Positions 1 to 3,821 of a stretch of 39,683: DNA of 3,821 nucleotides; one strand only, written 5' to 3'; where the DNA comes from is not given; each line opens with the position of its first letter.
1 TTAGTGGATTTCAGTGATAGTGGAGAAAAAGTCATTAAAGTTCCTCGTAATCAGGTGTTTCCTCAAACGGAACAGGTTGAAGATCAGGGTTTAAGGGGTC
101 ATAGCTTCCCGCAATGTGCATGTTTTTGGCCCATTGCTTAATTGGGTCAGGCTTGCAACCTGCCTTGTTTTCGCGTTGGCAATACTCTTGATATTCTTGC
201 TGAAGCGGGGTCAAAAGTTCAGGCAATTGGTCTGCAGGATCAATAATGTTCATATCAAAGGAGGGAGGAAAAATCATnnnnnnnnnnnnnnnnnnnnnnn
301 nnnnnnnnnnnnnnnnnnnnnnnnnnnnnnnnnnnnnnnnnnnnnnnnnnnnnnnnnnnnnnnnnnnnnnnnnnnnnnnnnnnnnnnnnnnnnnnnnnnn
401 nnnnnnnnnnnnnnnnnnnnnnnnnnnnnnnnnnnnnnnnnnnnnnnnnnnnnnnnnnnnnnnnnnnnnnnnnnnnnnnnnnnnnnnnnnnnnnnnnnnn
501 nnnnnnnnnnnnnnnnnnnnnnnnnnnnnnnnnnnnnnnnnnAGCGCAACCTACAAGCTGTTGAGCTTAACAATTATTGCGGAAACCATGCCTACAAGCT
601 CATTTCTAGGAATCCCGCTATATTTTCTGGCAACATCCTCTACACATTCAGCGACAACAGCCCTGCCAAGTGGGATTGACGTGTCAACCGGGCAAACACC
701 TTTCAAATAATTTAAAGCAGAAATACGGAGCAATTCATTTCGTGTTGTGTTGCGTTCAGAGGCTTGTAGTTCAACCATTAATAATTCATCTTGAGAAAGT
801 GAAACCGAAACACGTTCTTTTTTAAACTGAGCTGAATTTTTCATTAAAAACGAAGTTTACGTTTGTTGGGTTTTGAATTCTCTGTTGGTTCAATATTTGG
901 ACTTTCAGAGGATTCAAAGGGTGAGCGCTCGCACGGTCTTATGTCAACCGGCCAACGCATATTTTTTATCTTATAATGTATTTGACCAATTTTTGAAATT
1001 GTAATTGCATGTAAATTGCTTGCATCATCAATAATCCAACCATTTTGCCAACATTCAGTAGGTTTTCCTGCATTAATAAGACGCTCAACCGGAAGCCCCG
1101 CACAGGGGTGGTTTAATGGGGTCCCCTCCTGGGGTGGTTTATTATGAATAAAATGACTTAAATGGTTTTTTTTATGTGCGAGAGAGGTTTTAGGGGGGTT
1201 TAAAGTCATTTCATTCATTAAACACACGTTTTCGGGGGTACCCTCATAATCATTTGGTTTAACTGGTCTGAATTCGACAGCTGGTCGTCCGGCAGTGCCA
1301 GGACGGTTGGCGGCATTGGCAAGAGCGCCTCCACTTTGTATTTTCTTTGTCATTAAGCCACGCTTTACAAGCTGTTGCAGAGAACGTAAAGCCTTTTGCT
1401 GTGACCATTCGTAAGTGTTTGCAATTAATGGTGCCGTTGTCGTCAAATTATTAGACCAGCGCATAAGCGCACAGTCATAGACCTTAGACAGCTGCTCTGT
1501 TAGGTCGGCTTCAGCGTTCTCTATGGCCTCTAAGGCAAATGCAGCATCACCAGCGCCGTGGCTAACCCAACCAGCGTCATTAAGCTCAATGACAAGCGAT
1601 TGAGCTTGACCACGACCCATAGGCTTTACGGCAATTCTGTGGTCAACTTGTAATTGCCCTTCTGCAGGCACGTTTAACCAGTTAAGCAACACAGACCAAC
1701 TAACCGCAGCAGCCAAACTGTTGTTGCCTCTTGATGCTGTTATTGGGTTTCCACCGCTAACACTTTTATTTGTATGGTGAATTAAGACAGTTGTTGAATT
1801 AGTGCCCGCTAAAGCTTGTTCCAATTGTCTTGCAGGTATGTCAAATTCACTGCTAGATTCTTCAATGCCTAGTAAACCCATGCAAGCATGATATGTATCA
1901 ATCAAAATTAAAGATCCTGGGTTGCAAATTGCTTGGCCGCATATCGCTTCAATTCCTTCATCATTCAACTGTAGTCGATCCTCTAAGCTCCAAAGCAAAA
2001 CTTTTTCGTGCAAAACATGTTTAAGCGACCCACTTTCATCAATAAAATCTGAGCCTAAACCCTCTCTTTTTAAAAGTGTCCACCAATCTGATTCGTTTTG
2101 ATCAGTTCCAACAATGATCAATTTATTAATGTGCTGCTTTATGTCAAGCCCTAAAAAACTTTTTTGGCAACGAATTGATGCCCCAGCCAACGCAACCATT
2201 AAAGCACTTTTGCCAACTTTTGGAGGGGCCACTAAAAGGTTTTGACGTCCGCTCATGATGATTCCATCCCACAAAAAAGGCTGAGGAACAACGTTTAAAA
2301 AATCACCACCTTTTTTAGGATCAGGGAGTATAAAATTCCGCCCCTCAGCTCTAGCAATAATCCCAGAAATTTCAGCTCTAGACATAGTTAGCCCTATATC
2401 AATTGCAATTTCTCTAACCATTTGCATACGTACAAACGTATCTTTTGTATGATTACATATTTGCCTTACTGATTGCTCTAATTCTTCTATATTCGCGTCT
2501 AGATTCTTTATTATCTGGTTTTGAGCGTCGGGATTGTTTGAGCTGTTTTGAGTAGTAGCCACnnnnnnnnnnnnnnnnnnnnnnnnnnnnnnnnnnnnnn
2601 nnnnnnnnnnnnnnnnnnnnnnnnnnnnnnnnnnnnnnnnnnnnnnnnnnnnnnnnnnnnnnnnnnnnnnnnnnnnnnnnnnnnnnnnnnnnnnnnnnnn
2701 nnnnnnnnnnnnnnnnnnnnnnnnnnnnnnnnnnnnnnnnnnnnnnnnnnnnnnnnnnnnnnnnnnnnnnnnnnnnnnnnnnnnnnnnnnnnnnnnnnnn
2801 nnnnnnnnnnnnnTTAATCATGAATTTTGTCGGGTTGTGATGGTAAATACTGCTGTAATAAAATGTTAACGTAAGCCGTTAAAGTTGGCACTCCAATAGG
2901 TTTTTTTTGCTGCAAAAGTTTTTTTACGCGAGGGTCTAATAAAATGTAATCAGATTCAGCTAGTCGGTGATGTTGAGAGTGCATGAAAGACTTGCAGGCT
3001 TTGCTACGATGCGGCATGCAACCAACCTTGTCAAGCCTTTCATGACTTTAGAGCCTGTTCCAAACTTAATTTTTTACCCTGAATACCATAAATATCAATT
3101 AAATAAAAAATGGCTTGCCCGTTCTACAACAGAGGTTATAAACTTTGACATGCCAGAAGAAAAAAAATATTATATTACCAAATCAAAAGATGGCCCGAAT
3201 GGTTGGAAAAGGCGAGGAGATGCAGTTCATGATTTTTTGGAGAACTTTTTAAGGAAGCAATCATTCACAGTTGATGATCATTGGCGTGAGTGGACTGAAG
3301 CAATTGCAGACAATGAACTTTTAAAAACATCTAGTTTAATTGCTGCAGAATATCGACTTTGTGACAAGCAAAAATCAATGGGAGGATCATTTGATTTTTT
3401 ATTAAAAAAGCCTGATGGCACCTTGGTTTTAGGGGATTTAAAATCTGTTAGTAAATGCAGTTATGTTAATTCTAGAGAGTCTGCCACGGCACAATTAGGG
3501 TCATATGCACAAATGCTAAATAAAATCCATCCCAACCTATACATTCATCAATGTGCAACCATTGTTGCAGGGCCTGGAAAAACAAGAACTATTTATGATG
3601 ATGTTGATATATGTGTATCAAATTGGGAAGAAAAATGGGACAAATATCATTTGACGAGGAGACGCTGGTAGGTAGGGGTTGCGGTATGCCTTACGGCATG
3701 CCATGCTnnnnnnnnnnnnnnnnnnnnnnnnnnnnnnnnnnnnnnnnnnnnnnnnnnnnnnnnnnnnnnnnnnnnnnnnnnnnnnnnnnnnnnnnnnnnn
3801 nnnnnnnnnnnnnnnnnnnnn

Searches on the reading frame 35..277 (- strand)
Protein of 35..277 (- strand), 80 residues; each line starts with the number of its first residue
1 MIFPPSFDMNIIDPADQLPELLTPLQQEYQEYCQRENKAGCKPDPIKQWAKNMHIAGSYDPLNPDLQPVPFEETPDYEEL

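Call 12: search_protein_families(library=pfam, proteins=[window:35-277:-], max_evalue=0.01)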
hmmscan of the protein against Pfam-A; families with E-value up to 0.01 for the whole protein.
window:35-277:- (80 aa): 0 families

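Call 24: search_protein_families(library=phrogs, proteins=[window:35-277:-], max_evalue=0.01)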
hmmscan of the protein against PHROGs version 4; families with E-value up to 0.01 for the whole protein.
window:35-277:- (80 aa): 0 families

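Call 29: find_encoding_contigs(protein=window:35-277:-, flank=3000, max_places=10)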
Protein window:35-277:- (80 aa): 19 contigs read that carry it; 5 places shown.
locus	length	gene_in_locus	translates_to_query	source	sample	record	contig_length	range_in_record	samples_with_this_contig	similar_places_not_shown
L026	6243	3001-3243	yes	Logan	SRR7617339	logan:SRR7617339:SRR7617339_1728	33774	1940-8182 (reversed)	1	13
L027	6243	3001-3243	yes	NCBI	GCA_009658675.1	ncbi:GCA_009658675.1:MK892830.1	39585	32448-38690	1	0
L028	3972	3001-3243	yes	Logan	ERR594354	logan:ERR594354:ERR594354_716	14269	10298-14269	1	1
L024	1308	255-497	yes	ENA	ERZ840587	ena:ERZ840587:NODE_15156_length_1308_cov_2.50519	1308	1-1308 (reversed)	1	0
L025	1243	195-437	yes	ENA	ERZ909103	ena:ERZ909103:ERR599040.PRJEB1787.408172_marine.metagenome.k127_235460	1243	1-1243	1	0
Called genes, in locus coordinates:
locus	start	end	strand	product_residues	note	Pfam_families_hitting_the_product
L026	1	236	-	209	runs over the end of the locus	-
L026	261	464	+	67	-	-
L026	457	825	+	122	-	-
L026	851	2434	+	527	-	PF13481:AAA_25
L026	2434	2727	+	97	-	-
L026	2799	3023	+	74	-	-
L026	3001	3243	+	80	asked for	-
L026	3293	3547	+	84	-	-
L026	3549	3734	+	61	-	PF13384:HTH_23 (weak)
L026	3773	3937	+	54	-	-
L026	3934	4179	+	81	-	-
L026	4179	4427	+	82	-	-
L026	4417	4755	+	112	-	-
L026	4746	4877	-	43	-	-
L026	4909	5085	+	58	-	-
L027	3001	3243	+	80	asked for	-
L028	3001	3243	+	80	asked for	-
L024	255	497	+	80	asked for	-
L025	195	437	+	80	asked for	-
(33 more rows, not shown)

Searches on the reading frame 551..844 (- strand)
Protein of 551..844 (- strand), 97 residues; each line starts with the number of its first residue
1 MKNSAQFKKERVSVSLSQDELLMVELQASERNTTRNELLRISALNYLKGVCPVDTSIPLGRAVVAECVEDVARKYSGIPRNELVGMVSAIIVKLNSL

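Call 12: search_protein_families(library=pfam, proteins=[window:551-844:-], max_evalue=0.01)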
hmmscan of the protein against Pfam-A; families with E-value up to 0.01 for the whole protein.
window:551-844:- (97 aa): 0 families

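Call 24: search_protein_families(library=phrogs, proteins=[window:551-844:-], max_evalue=0.01)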
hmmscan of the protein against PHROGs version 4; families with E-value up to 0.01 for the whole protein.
window:551-844:- (97 aa): 0 families

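Call 53: search_protein_families(library=pfam, proteins=[window:551-844:-], max_evalue=5)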
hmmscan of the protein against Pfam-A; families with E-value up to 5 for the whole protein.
window:551-844:- (97 aa): 2 families
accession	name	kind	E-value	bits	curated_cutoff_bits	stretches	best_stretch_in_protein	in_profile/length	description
PF01402.27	RHH_1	-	0.011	16.1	20.5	1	11-47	1-37/39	Ribbon-helix-helix protein, copG family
PF21983.2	NikA-like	-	0.065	13.8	27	1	8-46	3-41/72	Mobilization protein NikA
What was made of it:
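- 551..844 (-): p97, a weakly ribbon-helix-helix-like protein and an alternative regulator candidate. Pfam RHH_1 at E = 0.011, below the cut-off (call 53).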

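Call 57: predict_structure(protein=window:551-844:-)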
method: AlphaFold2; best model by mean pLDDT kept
length: 97 residues; sequences in the alignment: 1
mean_pLDDT: 71.3   pTM: 0.47
mean pLDDT of the five models: 71.3, 65.1, 63.8, 63.6, 56.9
residues with pLDDT >= 90: 0; 70-90: 65; 50-70: 25; < 50: 7
segments of 3 or more residues with pLDDT < 50: 1-6
pLDDT, mean of each block of 10 residues (from residue 1): 48 63 62 71 78 71 81 82 83 75
secondary structure, 60 per line:
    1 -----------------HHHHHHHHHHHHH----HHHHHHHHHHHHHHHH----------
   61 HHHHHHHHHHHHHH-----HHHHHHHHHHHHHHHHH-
elements in order: H18-30 H35-50 H61-74 H80-96
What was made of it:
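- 551..844 (-): The AlphaFold model shows an extended segment followed by helices at pLDDT 71 (call 57).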

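Call 61: fold_search(model_id=the predicted structure, library=pdb)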
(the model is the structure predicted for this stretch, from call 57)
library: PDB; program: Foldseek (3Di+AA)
matches with E <= 10: 100; with E <= 0.001: 0
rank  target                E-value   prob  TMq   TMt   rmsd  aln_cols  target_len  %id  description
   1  3tjm                  2.6e-01  0.92  0.40  0.17   6.3        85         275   15  Crystal Structure of the Human Fatty Acid Synthase Thioesterase Domain with an Activate Site-Specific Polyunsaturated Fa (released 2011-09-28)
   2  7mhd                  5.0e-01  0.80  0.39  0.17   6.4        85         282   16  Thioesterase Domain of Human Fatty Acid Synthase (FASN-TE) binding a competitive inhibitor SBP-7635 (released 2022-04-20)
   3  2px6_B                7.0e-01  0.72  0.40  0.17   9.5        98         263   15  Crystal structure of the thioesterase domain of human fatty acid synthase inhibited by Orlistat (released 2007-07-10)
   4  1xkt_A                7.8e-01  0.85  0.40  0.17   5.3        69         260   17  Human fatty acid synthase: Structure and substrate selectivity of the thioesterase domain (released 2004-10-26)
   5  4z49_B                9.2e-01  0.63  0.39  0.16   6.8        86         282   15  Homo Sapiens Fatty Acid Synthetase, Thioesterase Domain at 1.7 Angstroms Resolution (released 2016-03-16)
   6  7mhe                  1.3e+00  0.57  0.40  0.17   6.6        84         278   15  Thioesterase Domain of Human Fatty Acid Synthase (FASN-TE) binding a competitive inhibitor SBP-7957 (released 2022-04-20)
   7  4z49_A                1.4e+00  0.51  0.39  0.17   9.5       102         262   13  Homo Sapiens Fatty Acid Synthetase, Thioesterase Domain at 1.7 Angstroms Resolution (released 2016-03-16)
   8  2px6_A                1.5e+00  0.63  0.41  0.18   6.0        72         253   18  Crystal structure of the thioesterase domain of human fatty acid synthase inhibited by Orlistat (released 2007-07-10)
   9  7unr_t                1.8e+00  0.20  0.30  0.32  11.6        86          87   16  Pseudomonas aeruginosa 70S ribosome initiation complex bound to compact IF2-GDP (composite structure I-A) (released 2022-06-22)
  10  5go2_A                2.2e+00  0.23  0.35  0.38  10.2        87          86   16  Crystal structure of chorismate mutase like domain of bifunctional DAHP synthase of Bacillus subtilis in complex with  (released 2017-07-26)
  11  8cwo_T                2.4e+00  0.16  0.30  0.32  11.9        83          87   20  Cutibacterium acnes 30S ribosomal subunit with Sarecycline bound, body domain only in the local refined map (released 2023-03-15)
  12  4ga1                  2.4e+00  0.11  0.20  0.15  11.5        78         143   17  Structure of the N-terminal domain of Nup358 (released 2012-09-26)
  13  4lrv_K                2.5e+00  0.15  0.28  0.27  10.9        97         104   13  Crystal structure of DndE from Escherichia coli B7A involved in DNA phosphorothioation modification (released 2013-08-28)
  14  6lqo_J                2.8e+00  0.08  0.20  0.21  13.7        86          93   13  EBV tegument protein BBRF2/BSRF1 complex (released 2020-10-07)
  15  7oyc_i1               3.1e+00  0.16  0.31  0.31   9.8        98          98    9  Cryo-EM structure of the Xenopus egg 80S ribosome (released 2022-07-20)
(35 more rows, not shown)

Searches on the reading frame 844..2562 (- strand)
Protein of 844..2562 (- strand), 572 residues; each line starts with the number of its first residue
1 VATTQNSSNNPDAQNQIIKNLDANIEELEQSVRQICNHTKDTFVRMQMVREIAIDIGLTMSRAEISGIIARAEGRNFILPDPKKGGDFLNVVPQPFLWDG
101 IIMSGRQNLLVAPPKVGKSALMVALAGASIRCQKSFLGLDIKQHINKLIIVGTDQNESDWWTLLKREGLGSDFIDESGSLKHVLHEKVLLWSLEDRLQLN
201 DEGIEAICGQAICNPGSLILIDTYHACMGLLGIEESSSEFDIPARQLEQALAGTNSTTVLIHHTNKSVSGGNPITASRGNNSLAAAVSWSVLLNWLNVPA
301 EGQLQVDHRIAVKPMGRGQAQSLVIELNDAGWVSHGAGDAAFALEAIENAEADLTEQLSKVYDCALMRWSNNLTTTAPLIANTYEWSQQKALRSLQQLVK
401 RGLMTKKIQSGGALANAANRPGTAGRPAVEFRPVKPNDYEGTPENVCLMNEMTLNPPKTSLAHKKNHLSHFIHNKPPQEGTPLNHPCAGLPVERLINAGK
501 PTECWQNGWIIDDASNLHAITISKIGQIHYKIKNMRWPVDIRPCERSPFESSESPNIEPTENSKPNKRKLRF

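Call 12: search_protein_families(library=pfam, proteins=[window:844-2562:-], max_evalue=0.01)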
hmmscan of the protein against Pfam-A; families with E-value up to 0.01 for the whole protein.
window:844-2562:- (572 aa): 1 family
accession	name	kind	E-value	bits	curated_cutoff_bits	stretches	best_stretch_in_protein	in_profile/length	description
PF13481.12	AAA_25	-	1.3e-10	41.7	27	1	96-267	24-193/195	AAA domain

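Call 24: search_protein_families(library=phrogs, proteins=[window:844-2562:-], max_evalue=0.01)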
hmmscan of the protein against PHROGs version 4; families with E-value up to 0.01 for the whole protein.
window:844-2562:- (572 aa): 6 families
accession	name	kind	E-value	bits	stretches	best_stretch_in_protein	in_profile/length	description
phrog_30286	-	unknown function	9.6e-115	385.1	1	10-546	18-545/590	-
phrog_3123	-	unknown function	2.8e-09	37.1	1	90-269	326-510/583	-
phrog_6357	-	unknown function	4.2e-05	24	1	81-294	9-188/321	-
phrog_25693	-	unknown function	0.00074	19.2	0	90-151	35-95/405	-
phrog_2597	-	DNA, RNA and nucleotide metabolism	0.0037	16.8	1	95-271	357-521/747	DNA primase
phrog_906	-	DNA, RNA and nucleotide metabolism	0.0087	15.8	0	93-294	515-697/872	DNA polymerase/primase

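Call 78: search_dna_similar(query=window:844-2562:-, collection=phages, mode=protein, max_rows=10)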
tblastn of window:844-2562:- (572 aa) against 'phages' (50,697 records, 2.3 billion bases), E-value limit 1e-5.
Records with a match: 4; places in all: 4; records where one place covers at least 80% of the query: 4.
Best place of each record, by identity: <60% 4.
By first word of the organism name: Synechococcus 4.
By host as written in the record: Synechococcus sp. CB0202 2; Synechococcus sp. CB0201 2.
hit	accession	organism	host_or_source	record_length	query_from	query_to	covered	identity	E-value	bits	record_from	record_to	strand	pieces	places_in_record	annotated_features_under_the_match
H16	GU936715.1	Synechococcus phage S-CBS3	Synechococcus sp. CB0202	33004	15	542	92%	36.1%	7e-90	309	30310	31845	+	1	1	putative hexameric replicative helicase RepA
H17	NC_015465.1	Synechococcus phage S-CBS3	Synechococcus sp. CB0202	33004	15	542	92%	36.1%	7e-90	309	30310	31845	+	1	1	putative hexameric replicative helicase RepA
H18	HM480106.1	Synechococcus phage S-CBS1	Synechococcus sp. CB0201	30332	86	545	80%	34.3%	2e-66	241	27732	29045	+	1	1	hypothetical protein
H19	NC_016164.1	Synechococcus phage S-CBS1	Synechococcus sp. CB0201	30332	86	545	80%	34.3%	2e-66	241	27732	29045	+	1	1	hypothetical protein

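Call 79: get_annotated_region(hit=H17, flank=6000)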
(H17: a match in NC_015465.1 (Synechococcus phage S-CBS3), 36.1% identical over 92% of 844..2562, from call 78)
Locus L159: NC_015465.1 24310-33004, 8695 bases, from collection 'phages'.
description: Synechococcus phage S-CBS3, complete genome.
organism: Synechococcus phage S-CBS3 (NCBI taxid 753085)
taxonomy: Viruses; Duplodnaviria; Heunggongvirae; Uroviricota; Caudoviricetes
host: Synechococcus sp. CB0202; source: surface water in Chesapeake Bay stn. 804; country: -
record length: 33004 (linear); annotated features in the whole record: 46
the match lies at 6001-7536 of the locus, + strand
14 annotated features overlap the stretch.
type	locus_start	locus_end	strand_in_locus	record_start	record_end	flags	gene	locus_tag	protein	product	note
CDS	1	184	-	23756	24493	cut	-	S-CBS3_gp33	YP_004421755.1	hypothetical protein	-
CDS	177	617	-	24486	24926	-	-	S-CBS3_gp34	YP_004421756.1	RusA-like Holliday junction resolvase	-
CDS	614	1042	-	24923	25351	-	-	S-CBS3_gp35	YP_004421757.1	hypothetical protein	-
CDS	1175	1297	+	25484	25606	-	-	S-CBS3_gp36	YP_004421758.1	hypothetical protein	-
CDS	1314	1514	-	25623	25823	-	-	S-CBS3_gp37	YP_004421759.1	hypothetical protein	-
CDS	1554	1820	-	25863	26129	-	-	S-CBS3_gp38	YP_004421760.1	hypothetical protein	-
CDS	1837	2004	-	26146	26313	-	-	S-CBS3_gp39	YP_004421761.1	hypothetical protein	-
CDS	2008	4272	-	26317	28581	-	-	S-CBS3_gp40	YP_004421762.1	DNA methylase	-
CDS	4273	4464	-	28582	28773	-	-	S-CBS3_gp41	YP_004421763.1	hypothetical protein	-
CDS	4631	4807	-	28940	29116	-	-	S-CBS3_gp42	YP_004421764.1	hypothetical protein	-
CDS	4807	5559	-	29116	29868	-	-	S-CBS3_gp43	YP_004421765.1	hypothetical protein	-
CDS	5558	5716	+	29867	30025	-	-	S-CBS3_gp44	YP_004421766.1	hypothetical protein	-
CDS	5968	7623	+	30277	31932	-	-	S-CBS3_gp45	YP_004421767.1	putative hexameric replicative helicase RepA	-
CDS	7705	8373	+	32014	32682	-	-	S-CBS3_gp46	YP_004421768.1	minor tail protein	-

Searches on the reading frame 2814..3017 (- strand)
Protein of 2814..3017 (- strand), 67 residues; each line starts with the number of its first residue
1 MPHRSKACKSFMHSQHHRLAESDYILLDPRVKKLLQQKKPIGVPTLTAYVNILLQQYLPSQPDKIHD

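Call 12: search_protein_families(library=pfam, proteins=[window:2814-3017:-], max_evalue=0.01)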
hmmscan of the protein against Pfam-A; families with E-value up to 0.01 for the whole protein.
window:2814-3017:- (67 aa): 0 families

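Call 24: search_protein_families(library=phrogs, proteins=[window:2814-3017:-], max_evalue=0.01)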
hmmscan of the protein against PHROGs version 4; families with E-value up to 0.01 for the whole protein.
window:2814-3017:- (67 aa): 0 families

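Call 53: search_protein_families(library=pfam, proteins=[window:2814-3017:-], max_evalue=5)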
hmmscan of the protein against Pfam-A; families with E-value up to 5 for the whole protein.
window:2814-3017:- (67 aa): 0 families

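Call 62: predict_structure(protein=window:2814-3017:-)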
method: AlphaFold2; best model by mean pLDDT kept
length: 67 residues; sequences in the alignment: 1
mean_pLDDT: 58.3   pTM: 0.32
mean pLDDT of the five models: 58.3, 56.6, 55.6, 55.1, 49.9
residues with pLDDT >= 90: 0; 70-90: 14; 50-70: 34; < 50: 19
segments of 3 or more residues with pLDDT < 50: 1-3, 16-19
pLDDT, mean of each block of 10 residues (from residue 1): 49 48 53 66 74 66 49
secondary structure, 60 per line:
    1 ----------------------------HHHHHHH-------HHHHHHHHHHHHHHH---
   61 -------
elements in order: H29-35 H43-57
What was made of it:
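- The structure models are of low to medium confidence, and the fold search gave nothing significant (calls 57, 61, 62).
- Tried and rejected: Single-sequence AlphaFold models of p97 and p67, plus a Foldseek search with the p97 model, were inconclusive (calls 57, 61, 62).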

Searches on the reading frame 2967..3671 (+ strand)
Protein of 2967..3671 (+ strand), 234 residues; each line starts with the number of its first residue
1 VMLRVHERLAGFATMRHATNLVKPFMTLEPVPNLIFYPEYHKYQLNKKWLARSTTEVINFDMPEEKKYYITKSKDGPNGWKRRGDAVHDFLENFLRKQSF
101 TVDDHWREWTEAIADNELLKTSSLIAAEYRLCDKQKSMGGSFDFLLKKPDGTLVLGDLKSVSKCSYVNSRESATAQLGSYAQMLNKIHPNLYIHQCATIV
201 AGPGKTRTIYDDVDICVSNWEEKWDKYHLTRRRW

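Call 12: search_protein_families(library=pfam, proteins=[window:2967-3671:+], max_evalue=0.01)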
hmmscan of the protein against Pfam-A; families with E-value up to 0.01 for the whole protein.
window:2967-3671:+ (234 aa): 2 families
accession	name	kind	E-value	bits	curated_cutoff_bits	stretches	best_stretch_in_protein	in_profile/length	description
PF12705.13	PDDEXK_1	-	0.0022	18.4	22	0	122-187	110-172/247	PD-(D/E)XK nuclease superfamily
PF18167.6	Sa_NUDIX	-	0.0078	16.6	25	0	83-135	72-123/199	SMODS-associated NUDIX domain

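Call 18: find_related_loci(query=window:3075-3671:+, collection=viral_contigs, flank=6000)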
Query window:3075-3671:+ (198 aa) in viral_contigs; peptide patterns used: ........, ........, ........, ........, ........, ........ (x = any residue, [..] = any of these).
19 stretches matched a pattern; 17 encode a relative of the query (tblastn E <= 1e-3); 17 distinct loci.
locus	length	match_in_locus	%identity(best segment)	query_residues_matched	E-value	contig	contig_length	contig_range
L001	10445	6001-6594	47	1-198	2e-65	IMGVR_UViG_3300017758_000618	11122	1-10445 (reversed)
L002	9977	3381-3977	45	1-198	4e-64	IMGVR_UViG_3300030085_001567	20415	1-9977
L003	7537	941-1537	45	1-198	5e-64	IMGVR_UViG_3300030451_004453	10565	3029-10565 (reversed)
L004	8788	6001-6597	45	1-198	7e-64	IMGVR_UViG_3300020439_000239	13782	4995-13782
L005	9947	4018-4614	44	1-198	8e-64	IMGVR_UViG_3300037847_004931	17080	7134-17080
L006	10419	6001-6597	45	1-198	3e-63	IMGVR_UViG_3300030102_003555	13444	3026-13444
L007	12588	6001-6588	44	1-196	4e-61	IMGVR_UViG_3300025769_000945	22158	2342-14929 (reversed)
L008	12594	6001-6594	44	1-198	2e-59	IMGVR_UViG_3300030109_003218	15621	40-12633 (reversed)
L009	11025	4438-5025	44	1-196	3e-59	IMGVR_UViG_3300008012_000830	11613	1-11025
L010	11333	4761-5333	45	1-191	2e-58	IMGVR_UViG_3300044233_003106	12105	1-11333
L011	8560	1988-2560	45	1-191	2e-58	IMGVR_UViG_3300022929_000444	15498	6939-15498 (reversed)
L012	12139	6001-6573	45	1-191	3e-58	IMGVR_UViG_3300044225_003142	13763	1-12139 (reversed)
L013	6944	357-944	42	1-196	1e-57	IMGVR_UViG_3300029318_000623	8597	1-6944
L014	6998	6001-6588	42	1-196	1e-57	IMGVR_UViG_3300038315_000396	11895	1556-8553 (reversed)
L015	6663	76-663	42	1-196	1e-57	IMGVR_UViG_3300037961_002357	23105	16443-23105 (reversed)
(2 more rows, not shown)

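Call 34: find_homologous_proteins(query=window:3042-3671:+, max_evalue=1e-20)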
Query window:3042-3671:+ (209 aa): 6 proteins with E <= 1e-20 among 71 candidates.
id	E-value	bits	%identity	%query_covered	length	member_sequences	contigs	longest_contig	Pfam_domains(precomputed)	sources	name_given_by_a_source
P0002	1.3e-141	487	100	100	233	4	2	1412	-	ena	-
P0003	5.8e-48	181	43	96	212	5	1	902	-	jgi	jgi:hypothetical protein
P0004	4.6e-45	172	41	97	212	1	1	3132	-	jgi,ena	-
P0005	1.2e-44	171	46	78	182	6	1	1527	-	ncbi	-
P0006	8.1e-43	165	50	77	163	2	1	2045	-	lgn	-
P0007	2.3e-42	163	42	96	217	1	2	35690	-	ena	-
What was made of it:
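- Tried and rejected: None closer than about 50% identity (call 34).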

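Call 70: find_encoding_contigs(protein=window:3042-3671:+, flank=2500, max_places=10)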
Protein window:3042-3671:+ (209 aa): 17 contigs read that carry it; 2 places shown.
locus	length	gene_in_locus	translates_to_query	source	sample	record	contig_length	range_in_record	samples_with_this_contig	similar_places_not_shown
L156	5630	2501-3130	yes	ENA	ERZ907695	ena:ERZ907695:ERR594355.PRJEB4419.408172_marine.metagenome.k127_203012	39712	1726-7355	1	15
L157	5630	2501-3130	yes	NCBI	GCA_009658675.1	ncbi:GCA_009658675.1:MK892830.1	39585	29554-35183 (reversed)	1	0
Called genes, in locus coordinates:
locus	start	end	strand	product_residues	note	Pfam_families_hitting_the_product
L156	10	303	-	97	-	-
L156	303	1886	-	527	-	PF13481:AAA_25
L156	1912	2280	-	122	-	-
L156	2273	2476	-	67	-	-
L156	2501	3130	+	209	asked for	-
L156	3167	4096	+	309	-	-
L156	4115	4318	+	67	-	-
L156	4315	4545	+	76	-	-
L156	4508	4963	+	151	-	PF05866:RusA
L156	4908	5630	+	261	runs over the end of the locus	PF04404:ERF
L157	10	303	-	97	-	-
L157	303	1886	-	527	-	PF13481:AAA_25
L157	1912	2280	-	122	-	-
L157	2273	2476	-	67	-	-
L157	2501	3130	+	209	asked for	-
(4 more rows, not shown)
